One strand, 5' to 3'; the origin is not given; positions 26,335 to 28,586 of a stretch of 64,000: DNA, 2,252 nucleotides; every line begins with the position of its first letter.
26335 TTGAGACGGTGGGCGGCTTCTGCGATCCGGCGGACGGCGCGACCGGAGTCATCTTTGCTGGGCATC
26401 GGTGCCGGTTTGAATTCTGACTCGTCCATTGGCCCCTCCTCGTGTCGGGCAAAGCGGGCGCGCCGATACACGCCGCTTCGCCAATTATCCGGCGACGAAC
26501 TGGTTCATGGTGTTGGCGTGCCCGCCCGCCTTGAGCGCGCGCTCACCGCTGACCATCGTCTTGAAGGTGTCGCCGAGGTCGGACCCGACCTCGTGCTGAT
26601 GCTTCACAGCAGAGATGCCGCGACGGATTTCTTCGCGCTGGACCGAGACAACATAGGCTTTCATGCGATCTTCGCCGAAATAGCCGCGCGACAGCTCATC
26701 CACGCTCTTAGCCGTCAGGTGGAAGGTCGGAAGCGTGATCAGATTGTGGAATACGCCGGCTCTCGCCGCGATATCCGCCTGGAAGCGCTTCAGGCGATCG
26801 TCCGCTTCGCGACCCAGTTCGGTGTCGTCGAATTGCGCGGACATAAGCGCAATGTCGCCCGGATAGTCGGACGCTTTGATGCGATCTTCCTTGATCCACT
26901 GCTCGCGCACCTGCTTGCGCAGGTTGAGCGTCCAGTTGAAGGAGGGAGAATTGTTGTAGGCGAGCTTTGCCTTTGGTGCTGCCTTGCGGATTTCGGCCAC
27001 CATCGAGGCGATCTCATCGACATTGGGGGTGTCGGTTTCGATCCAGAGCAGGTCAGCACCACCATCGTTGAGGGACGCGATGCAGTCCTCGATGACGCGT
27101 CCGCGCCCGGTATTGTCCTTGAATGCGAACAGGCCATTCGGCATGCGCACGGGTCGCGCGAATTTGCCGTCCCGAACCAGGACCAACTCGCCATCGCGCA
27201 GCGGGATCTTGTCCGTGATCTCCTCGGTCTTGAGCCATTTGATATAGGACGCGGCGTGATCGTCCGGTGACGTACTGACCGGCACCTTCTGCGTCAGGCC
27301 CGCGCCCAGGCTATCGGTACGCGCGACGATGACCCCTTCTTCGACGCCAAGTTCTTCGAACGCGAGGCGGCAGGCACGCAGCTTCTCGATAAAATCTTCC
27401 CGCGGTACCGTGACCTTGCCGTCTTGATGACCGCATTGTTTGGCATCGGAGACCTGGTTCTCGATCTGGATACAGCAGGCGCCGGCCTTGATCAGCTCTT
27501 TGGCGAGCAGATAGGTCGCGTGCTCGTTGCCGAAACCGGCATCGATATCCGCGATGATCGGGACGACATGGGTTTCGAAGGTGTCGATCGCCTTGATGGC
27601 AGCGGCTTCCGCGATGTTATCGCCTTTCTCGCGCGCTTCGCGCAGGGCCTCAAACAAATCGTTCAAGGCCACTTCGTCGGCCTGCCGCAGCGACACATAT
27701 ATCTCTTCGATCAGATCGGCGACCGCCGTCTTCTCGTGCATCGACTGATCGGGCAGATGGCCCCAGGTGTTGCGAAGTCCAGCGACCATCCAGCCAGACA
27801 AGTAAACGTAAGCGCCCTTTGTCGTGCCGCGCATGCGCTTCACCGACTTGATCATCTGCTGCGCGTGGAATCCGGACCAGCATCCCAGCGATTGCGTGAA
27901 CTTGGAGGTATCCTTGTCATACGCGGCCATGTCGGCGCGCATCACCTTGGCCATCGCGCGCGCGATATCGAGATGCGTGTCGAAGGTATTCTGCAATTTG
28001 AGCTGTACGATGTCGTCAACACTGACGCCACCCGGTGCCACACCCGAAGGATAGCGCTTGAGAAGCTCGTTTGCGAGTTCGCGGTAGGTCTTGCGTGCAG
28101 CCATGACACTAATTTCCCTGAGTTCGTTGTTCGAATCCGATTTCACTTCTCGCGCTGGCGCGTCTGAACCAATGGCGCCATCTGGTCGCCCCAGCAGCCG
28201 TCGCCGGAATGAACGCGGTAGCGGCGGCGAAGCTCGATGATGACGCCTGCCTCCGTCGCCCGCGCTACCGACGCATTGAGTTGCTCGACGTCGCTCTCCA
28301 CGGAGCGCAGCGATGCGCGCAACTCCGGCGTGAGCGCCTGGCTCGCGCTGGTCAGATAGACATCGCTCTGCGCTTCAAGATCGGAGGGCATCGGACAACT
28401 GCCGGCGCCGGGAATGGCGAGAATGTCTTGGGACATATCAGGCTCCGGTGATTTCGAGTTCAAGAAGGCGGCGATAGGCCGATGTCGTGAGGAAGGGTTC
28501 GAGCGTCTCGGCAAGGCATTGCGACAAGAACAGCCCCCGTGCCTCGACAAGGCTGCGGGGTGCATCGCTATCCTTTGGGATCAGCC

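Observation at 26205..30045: Glyoxylate-shunt operon in which aceB and aceA are each followed by a paralogous small ORF with a conserved H-x-G-x-G-x-WGDQM-x-P-x-V tail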

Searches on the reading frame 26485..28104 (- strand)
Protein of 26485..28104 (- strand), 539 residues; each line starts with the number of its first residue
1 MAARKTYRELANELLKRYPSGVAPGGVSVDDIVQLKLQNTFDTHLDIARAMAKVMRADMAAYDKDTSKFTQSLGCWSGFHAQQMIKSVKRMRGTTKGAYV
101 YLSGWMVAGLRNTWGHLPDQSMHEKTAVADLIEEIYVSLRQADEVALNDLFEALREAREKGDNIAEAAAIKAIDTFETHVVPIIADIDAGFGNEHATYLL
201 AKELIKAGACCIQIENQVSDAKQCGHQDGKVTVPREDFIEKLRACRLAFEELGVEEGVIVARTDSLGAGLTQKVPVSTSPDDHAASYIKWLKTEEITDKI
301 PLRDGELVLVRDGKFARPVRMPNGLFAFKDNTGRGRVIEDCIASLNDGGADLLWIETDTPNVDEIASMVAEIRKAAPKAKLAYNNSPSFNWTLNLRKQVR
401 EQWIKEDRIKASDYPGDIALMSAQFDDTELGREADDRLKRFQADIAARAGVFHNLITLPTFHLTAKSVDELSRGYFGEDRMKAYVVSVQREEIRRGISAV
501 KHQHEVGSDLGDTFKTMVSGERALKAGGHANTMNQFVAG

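Call 6: search_protein_families(library=pfam, proteins=[window:26485-28104:-], max_evalue=1)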
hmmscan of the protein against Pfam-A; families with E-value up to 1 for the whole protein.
window:26485-28104:- (539 aa): 3 families
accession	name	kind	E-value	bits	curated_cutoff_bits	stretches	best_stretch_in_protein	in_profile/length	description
PF00463.27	ICL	-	1.3e-43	149.7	26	3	73-272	63-240/526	Isocitrate lyase family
PF13714.12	PEP_mutase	-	5.3e-11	43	31.5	1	173-268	61-150/240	Phosphoenolpyruvate phosphomutase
PF13472.12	Lipase_GDSL_2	-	0.02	15.8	32.9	1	346-451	69-144/178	GDSL-like Lipase/Acylhydrolase family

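Call 7: search_protein_families(library=ncbifam, proteins=[window:26485-28104:-], max_evalue=1)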
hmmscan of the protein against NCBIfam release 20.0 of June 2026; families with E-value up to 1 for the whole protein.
window:26485-28104:- (539 aa): 10 families
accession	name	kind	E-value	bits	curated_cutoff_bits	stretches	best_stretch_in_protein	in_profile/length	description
NF005074.0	PRK06498.1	equivalog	4.1e-262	870.5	446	1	19-536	17-530/531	isocitrate lyase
TIGR01346.1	isocit_lyase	equivalog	9.9e-62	209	275.9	3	28-272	22-241/527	isocitrate lyase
NF011645.0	PRK15063.1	equivalog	1.2e-59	202.2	562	3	36-272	37-238/430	isocitrate lyase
TIGR02317.1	prpB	equivalog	8.5e-17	61.3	354.4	1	175-267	68-156/285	methylisocitrate lyase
NF008455.0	PRK11320.1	equivalog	1.4e-14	54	353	1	179-267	79-163/295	methylisocitrate lyase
TIGR02319.1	CPEP_Pphonmut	equivalog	2.2e-10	40.3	420.05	1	169-266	66-159/294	carboxyvinyl-carboxyphosphonate phosphorylmutase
TIGR02321.1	Pphn_pyruv_hyd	equivalog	2.1e-06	27.1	374.4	1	177-275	72-168/290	phosphonopyruvate hydrolase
TIGR02320.1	PEP_mutase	equivalog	2.8e-05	23.2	319.55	1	173-269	69-164/284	phosphoenolpyruvate mutase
NF005718.0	PRK07534.1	equivalog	0.005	16.1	338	1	339-390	135-181/337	betaine--homocysteine S-methyltransferase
NF038342.1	FACL_FadD6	exception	0.018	13.4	975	1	6-76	67-136/584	long-chain-acyl-CoA synthetase FadD6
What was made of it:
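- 26485..28104 (-): aceA, long-type isocitrate lyase (539 aa from ATG 28104). NF005074 870 bits against 446 (call 7).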

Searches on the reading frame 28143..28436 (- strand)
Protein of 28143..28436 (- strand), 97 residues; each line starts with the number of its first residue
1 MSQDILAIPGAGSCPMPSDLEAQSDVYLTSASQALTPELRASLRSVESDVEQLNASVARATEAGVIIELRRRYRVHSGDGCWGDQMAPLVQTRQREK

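Call 6: search_protein_families(library=pfam, proteins=[window:28143-28436:-], max_evalue=1)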
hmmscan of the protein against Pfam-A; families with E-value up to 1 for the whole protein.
window:28143-28436:- (97 aa): 2 families
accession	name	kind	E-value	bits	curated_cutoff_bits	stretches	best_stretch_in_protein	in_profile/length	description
PF09177.16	STX6_10_61_N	-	0.043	14.8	29.4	1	29-60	36-67/99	Syntaxin 6/10/61, N-terminal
PF04513.17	Baculo_PEP_C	-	0.21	12.1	38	1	27-58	71-102/140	Baculovirus polyhedron envelope protein, PEP, C terminus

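Call 7: search_protein_families(library=ncbifam, proteins=[window:28143-28436:-], max_evalue=1)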
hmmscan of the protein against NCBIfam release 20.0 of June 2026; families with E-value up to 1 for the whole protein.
window:28143-28436:- (97 aa): 1 family
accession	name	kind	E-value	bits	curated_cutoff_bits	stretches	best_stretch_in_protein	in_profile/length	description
NF050174.1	SMc00767_fam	equivalog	2.5e-15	56.4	95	1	31-90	7-66/66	SMc00767 family acetate metabolism repressor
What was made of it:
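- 28143..28436 (-): orfA, 97 aa. A divergent SMc00767-family small protein with a disordered N-terminal 30 residues that contain a G-x-C-P-M-P motif. NF050174 E=2.5e-15, 56.4 bits (call 7).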

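Call 19: find_homologous_proteins(query=window:28146-28436:-, max_evalue=0.001)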
Query seq(97 aa) (97 aa): 23 proteins with E <= 0.001 among 35 candidates.
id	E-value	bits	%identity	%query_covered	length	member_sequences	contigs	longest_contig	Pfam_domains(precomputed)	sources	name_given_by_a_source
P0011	1.7e-55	202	100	100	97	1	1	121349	-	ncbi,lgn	-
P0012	4.6e-45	169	83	99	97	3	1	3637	-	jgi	jgi:hypothetical protein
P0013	2.3e-43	164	81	99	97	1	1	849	-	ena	-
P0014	1.6e-41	158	79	100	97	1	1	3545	-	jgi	jgi:hypothetical protein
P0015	5.1e-38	147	73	98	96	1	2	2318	-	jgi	jgi:hypothetical protein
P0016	2.2e-37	145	71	97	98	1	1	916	-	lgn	-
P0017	2.4e-33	132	69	98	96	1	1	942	-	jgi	jgi:hypothetical protein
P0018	3.6e-32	128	66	98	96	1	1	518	-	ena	-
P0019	2.3e-26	109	56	97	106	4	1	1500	-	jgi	jgi:hypothetical protein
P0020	1.4e-19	88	53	97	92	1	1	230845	-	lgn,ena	-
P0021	2.8e-19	87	53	90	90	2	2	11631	-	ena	-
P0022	7.4e-19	85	50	97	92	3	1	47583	-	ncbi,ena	-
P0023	1.1e-17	82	58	74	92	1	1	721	-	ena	-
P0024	4.7e-17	80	47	99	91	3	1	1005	-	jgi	jgi:hypothetical protein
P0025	5.2e-17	80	54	82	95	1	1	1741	-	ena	-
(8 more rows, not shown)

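Call 20: find_encoding_contigs(protein=P0011, flank=6000, max_places=2)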
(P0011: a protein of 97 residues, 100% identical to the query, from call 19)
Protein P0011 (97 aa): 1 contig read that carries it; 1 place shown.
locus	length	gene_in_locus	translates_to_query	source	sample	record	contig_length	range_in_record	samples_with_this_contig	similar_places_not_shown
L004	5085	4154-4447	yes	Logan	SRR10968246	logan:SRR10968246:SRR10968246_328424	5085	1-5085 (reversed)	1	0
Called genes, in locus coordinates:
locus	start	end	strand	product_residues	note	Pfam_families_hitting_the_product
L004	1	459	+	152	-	?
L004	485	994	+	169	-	-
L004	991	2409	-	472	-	PF01381:HTH_3, PF12844:HTH_19 (weak), PF13560:HTH_31, PF06114:Peptidase_M78, PF09856:ScfRs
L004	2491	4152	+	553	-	PF20656:MS_N, PF01274:MS_TIM-barrel, PF20659:MS_C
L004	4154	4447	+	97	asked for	-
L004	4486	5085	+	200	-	?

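Call 21: find_encoding_contigs(protein=P0020, flank=6000, max_places=2)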
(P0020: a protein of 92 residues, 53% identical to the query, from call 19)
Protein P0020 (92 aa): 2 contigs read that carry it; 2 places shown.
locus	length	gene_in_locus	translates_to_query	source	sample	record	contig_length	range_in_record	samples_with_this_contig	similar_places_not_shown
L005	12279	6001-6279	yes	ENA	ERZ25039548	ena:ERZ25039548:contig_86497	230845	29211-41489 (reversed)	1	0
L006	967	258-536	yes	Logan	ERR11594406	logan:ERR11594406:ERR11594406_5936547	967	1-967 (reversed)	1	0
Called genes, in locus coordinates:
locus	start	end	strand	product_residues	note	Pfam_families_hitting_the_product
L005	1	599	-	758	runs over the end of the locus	PF22085:NorB_cytochrome_c-like, PF00115:COX1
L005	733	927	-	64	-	-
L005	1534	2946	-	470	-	PF01381:HTH_3, PF12844:HTH_19 (faint), PF13560:HTH_31, PF06114:Peptidase_M78, PF09856:ScfRs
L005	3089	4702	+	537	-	PF20656:MS_N, PF01274:MS_TIM-barrel, PF20659:MS_C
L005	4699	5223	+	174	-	PF00463:ICL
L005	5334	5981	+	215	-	PF00463:ICL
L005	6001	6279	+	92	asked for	-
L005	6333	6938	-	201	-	PF00440:TetR_N, PF16925:TetR_C_13 (weak)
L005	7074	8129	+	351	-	PF03435:Sacchrp_dh_NADP, PF05368:NmrA (weak), PF13460:NAD_binding_10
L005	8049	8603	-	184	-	PF09335:VTT_dom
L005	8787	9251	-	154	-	PF27526:XylA2_C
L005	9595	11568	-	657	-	PF00370:FGGY_N, PF02782:FGGY_C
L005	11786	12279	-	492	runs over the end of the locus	PF00083:Sugar_tr, PF07690:MFS_1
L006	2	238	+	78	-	?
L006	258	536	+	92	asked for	-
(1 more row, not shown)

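Call 22: find_encoding_contigs(protein=P0022, flank=6000, max_places=2)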
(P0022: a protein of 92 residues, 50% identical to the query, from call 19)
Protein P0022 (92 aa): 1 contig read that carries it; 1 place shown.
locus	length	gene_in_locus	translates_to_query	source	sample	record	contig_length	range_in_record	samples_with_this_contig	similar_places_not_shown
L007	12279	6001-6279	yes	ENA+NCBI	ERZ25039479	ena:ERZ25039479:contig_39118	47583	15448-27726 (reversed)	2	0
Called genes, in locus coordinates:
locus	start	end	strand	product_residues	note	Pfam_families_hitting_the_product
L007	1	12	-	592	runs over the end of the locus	PF00920:ILVD_EDD_N, PF24877:ILV_EDD_C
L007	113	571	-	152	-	PF02082:Rrf2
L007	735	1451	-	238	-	PF13489:Methyltransf_23, PF01209:Ubie_methyltran (weak), PF13847:Methyltransf_31, PF08241:Methyltransf_11, PF08242:Methyltransf_12, PF13649:Methyltransf_25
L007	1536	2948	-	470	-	PF01381:HTH_3, PF12844:HTH_19 (faint), PF13560:HTH_31, PF06114:Peptidase_M78, PF09856:ScfRs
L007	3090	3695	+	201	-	PF20656:MS_N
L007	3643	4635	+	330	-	PF01274:MS_TIM-barrel, PF20659:MS_C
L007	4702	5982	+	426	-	PF00463:ICL, PF13714:PEP_mutase, PF00463:ICL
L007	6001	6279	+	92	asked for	-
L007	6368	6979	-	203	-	PF00440:TetR_N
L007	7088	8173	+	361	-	PF05368:NmrA, PF03435:Sacchrp_dh_NADP, PF13460:NAD_binding_10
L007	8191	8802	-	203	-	PF09335:VTT_dom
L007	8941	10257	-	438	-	PF01261:AP_endonuc_2 (weak), PF27526:XylA2_C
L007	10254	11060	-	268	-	PF02782:FGGY_C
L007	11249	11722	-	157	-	PF00370:FGGY_N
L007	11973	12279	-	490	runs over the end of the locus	PF00083:Sugar_tr, PF07690:MFS_1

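Call 27: find_encoding_contigs(protein=P0012, flank=5000, max_places=2)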
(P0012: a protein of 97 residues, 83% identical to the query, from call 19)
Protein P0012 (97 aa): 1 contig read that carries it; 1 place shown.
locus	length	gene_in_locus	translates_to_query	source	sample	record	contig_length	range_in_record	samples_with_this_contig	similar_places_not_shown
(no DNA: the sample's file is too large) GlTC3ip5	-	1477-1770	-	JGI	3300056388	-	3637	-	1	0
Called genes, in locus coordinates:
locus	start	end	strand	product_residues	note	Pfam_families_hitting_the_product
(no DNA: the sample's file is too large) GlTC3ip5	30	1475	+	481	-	PF01274:MS_TIM-barrel, PF20659:MS_C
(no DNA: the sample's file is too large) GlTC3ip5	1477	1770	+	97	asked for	-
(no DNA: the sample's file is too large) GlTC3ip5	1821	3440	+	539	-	PF00463:ICL, PF13714:PEP_mutase, PF00463:ICL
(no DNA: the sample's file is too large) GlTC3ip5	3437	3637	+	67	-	?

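Call 28: find_encoding_contigs(protein=P0014, flank=5000, max_places=2)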
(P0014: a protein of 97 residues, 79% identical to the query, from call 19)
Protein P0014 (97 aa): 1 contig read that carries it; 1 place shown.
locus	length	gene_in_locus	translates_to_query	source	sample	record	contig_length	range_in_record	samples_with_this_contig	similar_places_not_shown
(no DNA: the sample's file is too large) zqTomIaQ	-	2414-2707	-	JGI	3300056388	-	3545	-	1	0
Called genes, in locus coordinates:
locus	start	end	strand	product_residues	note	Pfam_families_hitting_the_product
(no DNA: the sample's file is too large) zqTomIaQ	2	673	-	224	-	?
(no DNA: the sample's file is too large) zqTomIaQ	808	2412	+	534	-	PF20656:MS_N, PF01274:MS_TIM-barrel, PF20659:MS_C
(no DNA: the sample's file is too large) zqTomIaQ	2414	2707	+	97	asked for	-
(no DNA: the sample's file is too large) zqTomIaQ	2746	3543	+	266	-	?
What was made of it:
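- P0012 (83%) and P0014 (79%) repeat the window's aceB-orfA-aceA order (calls 27, 28).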

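Call 29: find_encoding_contigs(protein=P0015, flank=5000, max_places=2)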
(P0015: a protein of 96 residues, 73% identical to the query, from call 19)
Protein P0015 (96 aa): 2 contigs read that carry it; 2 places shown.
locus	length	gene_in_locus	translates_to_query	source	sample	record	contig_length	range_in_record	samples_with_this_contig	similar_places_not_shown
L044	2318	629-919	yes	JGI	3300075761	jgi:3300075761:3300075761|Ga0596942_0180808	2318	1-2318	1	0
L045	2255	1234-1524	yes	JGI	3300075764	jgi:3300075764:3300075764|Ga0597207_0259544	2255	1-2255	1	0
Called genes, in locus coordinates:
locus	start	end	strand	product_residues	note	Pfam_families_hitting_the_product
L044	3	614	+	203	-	?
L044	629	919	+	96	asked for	-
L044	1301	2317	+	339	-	?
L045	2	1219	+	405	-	?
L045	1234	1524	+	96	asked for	-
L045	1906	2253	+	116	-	?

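Call 30: find_encoding_contigs(protein=P0019, flank=5000, max_places=2)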
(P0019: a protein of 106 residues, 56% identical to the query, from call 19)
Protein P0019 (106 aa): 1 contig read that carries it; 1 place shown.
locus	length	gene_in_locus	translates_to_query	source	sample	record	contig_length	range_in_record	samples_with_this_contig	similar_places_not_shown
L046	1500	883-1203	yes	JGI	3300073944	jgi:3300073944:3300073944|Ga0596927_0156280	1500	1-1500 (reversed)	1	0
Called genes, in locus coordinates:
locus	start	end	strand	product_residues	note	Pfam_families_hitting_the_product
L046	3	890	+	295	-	?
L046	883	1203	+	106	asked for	-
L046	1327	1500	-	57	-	?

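Call 48: list_cluster_members(proteins=[window:28146-28436:-, window:26208-26429:-, P0039, P0056, P0044, P0046])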
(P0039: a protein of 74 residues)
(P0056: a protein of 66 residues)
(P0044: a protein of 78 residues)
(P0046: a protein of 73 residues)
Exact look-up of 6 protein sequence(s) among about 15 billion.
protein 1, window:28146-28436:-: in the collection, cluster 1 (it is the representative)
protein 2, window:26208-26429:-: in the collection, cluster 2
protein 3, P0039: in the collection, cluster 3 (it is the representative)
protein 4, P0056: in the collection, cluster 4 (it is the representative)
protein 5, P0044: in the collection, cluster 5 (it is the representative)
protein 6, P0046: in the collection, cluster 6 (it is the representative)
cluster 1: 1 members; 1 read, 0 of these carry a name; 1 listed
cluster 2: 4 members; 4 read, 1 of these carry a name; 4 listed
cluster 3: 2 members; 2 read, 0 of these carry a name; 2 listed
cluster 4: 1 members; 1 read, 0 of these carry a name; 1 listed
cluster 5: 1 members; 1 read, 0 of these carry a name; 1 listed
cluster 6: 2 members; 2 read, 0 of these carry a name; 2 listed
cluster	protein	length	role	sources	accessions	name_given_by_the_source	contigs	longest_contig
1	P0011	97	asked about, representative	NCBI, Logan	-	-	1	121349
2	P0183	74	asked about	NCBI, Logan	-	-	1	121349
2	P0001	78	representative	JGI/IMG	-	hypothetical protein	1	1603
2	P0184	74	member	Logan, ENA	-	-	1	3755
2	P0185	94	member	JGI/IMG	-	-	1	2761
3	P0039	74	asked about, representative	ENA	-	-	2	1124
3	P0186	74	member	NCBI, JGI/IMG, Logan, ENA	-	-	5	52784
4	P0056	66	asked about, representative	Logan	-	-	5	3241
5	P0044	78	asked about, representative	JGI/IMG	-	-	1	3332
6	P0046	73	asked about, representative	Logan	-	-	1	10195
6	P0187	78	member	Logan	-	-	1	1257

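Call 72: predict_structure(alignment_id=A4)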
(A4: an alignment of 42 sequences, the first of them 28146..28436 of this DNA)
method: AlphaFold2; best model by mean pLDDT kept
length: 97 residues; sequences in the alignment: 42
mean_pLDDT: 80.2   pTM: 0.63
mean pLDDT of the five models: 80.2, 79.9, 79.8, 79.4, 79.4
residues with pLDDT >= 90: 60; 70-90: 7; 50-70: 14; < 50: 16
segments of 3 or more residues with pLDDT < 50: 1-4, 6-15
pLDDT, mean of each block of 10 residues (from residue 1): 43 49 69 93 96 97 95 93 94 69
secondary structure, 60 per line:
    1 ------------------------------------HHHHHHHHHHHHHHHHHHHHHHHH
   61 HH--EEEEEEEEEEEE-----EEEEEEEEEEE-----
elements in order: H37-62 E65-76 E82-92
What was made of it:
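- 28143..28436 (-): AF2 pLDDT 80: helix 37-62 plus hairpin 65-76/82-92 (call 72).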
